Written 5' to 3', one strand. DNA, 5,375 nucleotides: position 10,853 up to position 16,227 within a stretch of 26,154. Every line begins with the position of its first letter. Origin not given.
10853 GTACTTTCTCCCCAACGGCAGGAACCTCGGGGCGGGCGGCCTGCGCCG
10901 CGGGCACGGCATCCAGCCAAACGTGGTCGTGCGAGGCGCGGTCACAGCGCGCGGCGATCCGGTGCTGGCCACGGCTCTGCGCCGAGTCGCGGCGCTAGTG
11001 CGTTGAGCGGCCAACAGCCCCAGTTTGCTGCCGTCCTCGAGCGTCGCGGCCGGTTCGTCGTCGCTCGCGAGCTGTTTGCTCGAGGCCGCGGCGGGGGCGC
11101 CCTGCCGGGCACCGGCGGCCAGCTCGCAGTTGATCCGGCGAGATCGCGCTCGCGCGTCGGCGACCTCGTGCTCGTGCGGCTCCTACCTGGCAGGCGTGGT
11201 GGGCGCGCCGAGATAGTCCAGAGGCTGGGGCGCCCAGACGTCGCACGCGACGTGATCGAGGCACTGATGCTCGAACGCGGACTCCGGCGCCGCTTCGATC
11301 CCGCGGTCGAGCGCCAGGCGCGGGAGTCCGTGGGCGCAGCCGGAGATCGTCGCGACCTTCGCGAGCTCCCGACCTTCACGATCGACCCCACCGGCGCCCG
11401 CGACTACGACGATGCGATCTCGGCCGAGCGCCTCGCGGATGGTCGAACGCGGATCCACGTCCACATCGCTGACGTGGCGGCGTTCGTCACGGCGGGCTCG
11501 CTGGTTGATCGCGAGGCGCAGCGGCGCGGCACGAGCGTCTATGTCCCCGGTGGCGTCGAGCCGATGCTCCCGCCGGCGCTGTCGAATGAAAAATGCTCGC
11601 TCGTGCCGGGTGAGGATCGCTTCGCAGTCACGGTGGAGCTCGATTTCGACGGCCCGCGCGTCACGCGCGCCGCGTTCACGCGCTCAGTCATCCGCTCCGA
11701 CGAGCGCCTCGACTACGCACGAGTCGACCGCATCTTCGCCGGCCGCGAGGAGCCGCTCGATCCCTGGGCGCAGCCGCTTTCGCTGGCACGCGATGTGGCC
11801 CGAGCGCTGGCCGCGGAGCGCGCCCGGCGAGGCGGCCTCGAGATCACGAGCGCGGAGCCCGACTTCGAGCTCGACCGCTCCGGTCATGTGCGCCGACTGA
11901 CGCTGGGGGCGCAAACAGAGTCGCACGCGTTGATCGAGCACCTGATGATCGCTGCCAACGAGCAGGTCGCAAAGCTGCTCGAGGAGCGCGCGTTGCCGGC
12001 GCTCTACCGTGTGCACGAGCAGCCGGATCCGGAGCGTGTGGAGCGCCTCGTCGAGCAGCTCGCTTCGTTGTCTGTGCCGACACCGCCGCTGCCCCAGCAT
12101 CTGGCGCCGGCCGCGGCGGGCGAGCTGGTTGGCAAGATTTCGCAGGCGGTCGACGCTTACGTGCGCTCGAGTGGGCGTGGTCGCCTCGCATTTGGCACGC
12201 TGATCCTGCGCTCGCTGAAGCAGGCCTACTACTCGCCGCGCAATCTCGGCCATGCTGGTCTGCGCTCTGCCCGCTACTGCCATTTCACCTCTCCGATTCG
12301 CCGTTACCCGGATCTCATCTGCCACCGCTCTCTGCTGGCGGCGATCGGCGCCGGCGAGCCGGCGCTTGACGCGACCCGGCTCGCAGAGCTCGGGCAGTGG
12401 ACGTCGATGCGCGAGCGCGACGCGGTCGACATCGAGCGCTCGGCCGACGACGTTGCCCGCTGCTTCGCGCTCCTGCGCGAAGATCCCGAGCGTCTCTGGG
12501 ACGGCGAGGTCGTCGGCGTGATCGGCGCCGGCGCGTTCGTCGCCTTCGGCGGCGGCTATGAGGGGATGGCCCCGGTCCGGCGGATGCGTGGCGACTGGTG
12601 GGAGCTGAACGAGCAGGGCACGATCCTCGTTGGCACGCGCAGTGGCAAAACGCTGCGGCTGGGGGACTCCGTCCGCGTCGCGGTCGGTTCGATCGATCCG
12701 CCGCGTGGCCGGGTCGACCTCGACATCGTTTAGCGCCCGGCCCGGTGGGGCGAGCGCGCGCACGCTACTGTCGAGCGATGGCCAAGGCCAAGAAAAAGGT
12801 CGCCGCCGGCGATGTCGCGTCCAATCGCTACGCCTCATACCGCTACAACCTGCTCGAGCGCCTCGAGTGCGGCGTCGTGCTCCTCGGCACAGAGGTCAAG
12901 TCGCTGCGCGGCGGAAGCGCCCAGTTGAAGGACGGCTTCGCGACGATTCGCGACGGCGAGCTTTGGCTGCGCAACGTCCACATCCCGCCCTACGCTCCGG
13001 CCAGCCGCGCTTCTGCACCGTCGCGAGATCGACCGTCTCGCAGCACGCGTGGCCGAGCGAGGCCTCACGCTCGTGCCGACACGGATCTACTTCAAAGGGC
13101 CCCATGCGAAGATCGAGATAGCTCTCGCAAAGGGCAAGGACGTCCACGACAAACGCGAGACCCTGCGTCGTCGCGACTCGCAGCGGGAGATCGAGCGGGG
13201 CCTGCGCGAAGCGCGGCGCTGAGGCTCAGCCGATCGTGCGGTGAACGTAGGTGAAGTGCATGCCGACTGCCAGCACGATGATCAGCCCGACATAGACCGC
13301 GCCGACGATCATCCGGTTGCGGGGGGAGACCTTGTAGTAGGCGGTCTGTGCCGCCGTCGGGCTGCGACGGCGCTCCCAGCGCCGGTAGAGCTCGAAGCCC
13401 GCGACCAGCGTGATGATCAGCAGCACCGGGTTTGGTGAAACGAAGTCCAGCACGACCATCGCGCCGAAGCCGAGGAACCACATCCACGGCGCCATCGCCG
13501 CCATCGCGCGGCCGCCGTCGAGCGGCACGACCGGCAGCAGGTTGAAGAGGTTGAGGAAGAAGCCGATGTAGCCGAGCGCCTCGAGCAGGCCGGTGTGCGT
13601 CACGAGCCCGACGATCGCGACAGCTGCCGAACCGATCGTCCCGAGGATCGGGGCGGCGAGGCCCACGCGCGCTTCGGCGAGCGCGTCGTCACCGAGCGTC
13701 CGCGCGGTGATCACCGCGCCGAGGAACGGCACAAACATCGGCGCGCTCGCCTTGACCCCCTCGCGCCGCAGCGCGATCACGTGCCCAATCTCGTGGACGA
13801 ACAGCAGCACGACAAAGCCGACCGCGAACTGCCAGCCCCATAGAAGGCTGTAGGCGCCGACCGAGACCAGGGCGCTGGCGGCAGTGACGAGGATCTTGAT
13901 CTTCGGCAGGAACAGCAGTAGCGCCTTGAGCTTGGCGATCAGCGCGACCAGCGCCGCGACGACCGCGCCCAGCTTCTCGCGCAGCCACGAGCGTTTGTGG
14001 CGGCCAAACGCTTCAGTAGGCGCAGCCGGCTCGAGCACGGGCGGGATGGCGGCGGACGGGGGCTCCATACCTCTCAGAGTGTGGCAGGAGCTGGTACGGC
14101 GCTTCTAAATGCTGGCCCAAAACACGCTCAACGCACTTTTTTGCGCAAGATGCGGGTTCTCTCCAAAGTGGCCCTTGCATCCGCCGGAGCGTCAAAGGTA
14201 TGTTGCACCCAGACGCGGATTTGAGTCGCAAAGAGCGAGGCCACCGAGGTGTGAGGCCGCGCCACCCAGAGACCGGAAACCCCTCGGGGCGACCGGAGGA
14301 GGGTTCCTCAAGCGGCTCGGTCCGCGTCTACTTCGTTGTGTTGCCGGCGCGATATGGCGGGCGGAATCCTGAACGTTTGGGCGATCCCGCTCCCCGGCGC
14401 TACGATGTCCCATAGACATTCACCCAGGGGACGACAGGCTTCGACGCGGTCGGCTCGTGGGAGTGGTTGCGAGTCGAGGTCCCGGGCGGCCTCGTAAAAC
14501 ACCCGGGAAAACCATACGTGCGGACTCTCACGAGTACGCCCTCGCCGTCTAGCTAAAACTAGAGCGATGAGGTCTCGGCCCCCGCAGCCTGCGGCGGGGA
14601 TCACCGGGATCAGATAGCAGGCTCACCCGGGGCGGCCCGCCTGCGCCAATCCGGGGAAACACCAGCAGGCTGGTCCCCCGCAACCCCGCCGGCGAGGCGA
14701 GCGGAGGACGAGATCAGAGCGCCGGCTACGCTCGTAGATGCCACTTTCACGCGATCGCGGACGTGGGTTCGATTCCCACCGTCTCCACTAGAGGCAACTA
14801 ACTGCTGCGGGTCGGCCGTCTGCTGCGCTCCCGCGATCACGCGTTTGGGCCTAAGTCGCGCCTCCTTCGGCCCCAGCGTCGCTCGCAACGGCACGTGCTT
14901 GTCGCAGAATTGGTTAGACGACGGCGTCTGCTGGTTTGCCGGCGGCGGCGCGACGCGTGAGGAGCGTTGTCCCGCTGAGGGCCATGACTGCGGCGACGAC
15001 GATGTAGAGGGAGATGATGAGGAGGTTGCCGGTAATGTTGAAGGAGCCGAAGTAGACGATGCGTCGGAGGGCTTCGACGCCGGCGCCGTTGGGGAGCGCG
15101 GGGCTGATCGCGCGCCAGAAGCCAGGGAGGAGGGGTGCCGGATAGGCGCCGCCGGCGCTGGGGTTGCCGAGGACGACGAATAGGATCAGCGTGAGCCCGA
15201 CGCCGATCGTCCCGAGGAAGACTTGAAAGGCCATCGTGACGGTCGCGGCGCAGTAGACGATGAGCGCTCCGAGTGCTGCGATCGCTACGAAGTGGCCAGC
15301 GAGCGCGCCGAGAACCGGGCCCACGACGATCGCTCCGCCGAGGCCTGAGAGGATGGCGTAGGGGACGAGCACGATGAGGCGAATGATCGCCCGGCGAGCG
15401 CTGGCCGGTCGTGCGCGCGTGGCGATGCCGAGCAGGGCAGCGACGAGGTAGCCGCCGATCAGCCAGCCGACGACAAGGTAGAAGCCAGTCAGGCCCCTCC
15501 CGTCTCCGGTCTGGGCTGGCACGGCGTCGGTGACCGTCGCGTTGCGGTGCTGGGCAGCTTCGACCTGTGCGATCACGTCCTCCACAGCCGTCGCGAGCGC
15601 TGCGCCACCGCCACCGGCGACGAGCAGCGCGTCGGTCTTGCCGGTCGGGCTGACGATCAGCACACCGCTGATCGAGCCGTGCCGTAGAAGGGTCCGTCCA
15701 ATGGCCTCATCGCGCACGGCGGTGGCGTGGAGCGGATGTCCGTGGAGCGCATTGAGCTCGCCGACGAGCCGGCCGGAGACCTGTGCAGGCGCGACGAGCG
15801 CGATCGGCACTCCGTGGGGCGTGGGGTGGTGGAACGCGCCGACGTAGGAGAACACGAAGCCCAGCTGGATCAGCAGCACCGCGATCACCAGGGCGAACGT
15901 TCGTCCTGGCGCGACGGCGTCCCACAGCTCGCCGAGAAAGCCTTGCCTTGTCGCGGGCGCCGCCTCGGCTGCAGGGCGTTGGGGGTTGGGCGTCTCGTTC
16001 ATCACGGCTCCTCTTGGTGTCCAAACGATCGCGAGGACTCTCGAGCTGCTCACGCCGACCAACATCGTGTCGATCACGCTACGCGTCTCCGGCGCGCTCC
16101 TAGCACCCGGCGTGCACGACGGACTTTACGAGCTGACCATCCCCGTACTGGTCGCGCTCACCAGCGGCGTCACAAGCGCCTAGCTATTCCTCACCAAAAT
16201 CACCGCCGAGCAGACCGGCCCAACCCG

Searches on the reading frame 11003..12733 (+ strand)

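Call 91: search_protein_families(library=pfam, proteins=[window:11003-12733:+])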
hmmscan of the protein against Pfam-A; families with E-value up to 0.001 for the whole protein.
window:11003-12733:+ (576 aa): 1 family
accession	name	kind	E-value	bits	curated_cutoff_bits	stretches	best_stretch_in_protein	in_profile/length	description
PF00773.25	RNB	-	1e-95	321.2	29.3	1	116-448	1-324/326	RNB domain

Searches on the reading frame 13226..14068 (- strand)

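Call 91: search_protein_families(library=pfam, proteins=[window:13226-14068:-])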
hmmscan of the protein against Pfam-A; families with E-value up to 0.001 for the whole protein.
window:13226-14068:- (280 aa): 1 family
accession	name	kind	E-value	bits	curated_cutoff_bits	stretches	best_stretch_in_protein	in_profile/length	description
PF02163.28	Peptidase_M50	-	1.4e-12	47.8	27.2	2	81-156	2-102/221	Peptidase family M50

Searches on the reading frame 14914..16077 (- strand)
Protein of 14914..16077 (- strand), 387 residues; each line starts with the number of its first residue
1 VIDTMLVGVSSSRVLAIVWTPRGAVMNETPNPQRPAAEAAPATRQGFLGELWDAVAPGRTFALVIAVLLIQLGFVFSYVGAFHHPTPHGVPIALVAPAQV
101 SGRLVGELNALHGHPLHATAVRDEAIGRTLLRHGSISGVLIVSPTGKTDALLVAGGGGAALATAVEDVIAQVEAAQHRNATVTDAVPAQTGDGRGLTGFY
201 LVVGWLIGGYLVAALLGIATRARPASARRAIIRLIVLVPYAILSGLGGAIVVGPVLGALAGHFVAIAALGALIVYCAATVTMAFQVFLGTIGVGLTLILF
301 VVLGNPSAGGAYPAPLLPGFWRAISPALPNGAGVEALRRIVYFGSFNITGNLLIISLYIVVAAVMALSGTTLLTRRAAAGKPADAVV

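Call 91: search_protein_families(library=pfam, proteins=[window:14914-16077:-])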
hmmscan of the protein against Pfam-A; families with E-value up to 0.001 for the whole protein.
window:14914-16077:- (387 aa): 1 family
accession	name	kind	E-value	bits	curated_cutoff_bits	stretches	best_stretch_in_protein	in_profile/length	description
PF12698.13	ABC2_membrane_3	-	3.6e-06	26.8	31.6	1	63-367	8-346/347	ABC-2 family transporter protein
